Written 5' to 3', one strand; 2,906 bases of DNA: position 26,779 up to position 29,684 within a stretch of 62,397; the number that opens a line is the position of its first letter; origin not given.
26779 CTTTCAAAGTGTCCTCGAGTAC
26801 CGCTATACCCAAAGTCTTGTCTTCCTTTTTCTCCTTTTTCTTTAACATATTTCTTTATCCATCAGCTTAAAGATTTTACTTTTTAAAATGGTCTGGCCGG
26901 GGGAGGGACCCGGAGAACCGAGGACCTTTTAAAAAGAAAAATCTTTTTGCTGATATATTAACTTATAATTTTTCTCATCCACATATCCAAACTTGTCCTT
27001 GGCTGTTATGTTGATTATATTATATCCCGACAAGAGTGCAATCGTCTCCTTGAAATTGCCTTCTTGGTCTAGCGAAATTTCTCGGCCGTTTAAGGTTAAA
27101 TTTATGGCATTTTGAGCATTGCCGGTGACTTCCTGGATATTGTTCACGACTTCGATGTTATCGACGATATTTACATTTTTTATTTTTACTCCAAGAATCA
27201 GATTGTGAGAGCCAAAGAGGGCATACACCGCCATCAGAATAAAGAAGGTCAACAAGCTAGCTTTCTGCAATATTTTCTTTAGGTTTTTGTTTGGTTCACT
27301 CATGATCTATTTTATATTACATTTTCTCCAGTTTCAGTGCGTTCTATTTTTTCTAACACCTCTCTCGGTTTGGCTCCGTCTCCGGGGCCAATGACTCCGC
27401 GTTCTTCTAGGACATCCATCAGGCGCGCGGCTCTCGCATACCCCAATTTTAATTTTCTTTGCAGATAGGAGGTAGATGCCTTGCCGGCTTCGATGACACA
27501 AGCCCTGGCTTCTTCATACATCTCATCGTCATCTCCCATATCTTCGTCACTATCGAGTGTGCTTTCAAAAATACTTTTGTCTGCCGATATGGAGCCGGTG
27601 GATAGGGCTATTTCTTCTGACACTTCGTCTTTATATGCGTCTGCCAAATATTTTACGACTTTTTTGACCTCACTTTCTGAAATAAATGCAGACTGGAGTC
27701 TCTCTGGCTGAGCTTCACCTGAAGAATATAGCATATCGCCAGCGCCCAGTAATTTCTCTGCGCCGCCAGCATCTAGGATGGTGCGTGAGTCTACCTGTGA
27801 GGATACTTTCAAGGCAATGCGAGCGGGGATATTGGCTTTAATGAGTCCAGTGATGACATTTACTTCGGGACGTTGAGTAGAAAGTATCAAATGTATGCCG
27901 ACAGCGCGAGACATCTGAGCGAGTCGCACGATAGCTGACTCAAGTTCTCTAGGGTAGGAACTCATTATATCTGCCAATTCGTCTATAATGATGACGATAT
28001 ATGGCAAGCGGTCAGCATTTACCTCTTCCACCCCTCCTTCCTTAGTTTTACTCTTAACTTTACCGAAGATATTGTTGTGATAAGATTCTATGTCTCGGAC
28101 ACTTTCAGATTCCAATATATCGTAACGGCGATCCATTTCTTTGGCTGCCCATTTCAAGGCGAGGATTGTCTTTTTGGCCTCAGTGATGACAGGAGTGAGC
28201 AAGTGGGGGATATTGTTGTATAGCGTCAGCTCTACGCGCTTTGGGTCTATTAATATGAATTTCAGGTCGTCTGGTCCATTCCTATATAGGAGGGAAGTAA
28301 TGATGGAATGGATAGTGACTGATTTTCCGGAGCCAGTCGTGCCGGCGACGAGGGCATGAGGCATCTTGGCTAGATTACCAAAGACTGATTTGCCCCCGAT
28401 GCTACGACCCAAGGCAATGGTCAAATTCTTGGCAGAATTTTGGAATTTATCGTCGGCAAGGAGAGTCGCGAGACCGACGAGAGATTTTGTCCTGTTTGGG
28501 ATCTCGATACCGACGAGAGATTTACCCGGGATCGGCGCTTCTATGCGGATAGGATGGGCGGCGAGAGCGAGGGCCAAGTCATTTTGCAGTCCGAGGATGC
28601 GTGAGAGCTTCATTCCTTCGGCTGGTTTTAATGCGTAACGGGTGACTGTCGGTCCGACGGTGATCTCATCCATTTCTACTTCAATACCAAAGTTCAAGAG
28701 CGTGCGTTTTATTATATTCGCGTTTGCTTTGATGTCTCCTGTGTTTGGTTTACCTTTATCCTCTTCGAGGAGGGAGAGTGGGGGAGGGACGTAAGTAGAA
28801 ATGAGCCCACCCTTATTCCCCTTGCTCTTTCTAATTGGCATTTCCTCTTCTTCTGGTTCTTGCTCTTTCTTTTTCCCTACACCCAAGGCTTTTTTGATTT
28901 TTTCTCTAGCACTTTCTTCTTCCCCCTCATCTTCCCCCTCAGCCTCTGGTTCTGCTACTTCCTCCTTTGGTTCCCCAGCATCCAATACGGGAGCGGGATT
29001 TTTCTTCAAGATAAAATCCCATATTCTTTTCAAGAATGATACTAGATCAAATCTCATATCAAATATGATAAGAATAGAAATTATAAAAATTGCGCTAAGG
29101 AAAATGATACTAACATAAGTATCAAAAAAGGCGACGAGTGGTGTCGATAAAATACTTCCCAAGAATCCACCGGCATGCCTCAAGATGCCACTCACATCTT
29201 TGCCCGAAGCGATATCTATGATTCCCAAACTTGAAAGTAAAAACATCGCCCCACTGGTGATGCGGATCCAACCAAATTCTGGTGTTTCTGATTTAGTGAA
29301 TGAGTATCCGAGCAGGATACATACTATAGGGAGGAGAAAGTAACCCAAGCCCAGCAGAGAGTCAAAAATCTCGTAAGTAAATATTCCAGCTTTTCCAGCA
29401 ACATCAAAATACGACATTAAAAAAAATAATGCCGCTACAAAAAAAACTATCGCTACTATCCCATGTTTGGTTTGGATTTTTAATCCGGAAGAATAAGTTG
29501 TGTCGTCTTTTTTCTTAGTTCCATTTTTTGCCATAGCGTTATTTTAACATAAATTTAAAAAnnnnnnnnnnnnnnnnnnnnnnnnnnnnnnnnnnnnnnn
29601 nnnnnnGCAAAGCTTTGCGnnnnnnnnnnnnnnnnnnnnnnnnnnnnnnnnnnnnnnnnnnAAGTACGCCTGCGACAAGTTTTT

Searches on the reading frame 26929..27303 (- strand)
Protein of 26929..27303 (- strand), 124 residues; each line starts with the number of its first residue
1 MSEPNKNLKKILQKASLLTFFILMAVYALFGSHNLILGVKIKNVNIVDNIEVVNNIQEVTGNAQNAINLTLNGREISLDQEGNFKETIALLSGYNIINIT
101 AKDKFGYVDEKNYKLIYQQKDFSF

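Call 71: search_protein_families(library=pfam, proteins=[window:26929-27303:-], max_evalue=0.001)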
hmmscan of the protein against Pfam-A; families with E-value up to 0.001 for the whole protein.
window:26929-27303:- (124 aa): 1 family
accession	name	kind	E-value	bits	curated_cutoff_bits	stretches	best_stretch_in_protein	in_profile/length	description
PF09136.16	Glucodextran_B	-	3e-08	33.9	27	1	48-110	10-74/83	Glucodextranase, domain B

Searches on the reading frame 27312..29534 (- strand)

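Call 6: search_protein_families(library=pfam, proteins=[window:27312-29534:-], max_evalue=0.01)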
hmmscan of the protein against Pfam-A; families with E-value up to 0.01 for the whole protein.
window:27312-29534:- (740 aa): 6 families
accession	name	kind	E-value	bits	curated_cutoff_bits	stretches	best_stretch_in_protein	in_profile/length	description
PF01580.24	FtsK_SpoIIIE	-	1.2e-56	192.1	24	1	356-557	3-220/221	FtsK/SpoIIIE family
PF17854.6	FtsK_alpha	-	1.1e-28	99.9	22.9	1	251-347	2-101/101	FtsK alpha domain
PF09397.16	FtsK_gamma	-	6.1e-27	93.6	30.6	1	668-727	2-61/63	Ftsk gamma domain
PF13491.11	FtsK_4TM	-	3.2e-08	33.9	23.1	1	46-162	47-163/171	4TM region of DNA translocase FtsK/SpoIIIE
PF01935.23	DUF87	-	0.00027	21.6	23.2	1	392-431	24-60/220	Helicase HerA, central domain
PF12846.13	AAA_10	-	0.00049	19.7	27.5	1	382-444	12-70/362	AAA-like domain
